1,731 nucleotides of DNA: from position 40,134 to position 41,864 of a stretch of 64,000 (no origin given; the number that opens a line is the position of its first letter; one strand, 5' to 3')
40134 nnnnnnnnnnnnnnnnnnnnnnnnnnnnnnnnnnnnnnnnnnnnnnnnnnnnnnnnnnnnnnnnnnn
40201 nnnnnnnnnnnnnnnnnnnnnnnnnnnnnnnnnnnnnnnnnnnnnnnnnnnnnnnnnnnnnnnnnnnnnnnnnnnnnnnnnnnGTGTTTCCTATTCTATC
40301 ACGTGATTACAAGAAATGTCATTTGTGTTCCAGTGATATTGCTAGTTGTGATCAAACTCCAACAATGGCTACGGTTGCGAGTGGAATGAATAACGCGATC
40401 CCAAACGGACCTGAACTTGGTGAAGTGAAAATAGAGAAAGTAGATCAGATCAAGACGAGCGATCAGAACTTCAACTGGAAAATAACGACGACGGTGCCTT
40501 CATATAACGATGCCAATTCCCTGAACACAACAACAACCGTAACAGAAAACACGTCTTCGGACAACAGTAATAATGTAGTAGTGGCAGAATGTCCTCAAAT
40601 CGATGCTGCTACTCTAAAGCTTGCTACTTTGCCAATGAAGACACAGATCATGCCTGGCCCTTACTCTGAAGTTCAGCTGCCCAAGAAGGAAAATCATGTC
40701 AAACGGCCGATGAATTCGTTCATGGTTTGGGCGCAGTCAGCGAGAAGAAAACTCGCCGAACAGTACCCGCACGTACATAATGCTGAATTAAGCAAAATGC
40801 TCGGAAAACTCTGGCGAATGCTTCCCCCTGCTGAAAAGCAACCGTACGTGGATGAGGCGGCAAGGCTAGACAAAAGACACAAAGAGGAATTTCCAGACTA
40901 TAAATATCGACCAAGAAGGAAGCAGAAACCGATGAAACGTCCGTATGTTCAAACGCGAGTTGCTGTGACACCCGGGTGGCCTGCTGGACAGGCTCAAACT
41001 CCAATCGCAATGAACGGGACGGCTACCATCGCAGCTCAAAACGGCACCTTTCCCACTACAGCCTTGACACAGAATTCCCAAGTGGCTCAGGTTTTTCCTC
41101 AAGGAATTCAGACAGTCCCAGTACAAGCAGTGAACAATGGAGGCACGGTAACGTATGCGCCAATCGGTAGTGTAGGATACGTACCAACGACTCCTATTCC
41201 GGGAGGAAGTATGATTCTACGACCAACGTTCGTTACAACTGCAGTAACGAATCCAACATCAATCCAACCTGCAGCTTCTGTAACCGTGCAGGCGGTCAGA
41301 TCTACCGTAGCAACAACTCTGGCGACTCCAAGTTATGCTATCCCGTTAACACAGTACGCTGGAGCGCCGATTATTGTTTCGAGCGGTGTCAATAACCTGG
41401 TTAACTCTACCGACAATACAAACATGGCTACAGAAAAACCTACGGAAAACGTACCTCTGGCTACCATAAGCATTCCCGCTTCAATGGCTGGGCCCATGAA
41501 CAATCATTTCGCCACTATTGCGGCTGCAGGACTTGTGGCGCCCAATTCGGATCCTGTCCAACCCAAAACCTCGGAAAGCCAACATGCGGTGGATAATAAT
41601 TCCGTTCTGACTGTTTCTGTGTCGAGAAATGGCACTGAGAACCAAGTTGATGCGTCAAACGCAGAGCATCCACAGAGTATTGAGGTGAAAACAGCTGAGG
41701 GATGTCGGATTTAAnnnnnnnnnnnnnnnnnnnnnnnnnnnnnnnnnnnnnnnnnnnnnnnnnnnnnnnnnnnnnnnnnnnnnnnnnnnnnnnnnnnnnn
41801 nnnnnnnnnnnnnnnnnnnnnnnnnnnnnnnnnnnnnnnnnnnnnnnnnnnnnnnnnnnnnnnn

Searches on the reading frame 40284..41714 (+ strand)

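Call 24: search_protein_families(library=pfam, proteins=[window:40284-41714:+], max_evalue=0.01)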
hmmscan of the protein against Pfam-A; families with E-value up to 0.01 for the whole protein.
window:40284-41714:+ (476 aa): 3 families
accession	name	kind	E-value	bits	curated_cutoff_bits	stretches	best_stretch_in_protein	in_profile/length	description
PF00505.25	HMG_box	-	6.9e-24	84.5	25.4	1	139-207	1-69/69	HMG (high mobility group) box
PF09011.16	HMG_box_2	-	2.3e-07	31.8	22.4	1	138-204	3-69/72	HMG-box domain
PF24815.1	HMG_WDHD1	-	0.00025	21.4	51.6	1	142-189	1-49/51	WDHD1 HMG box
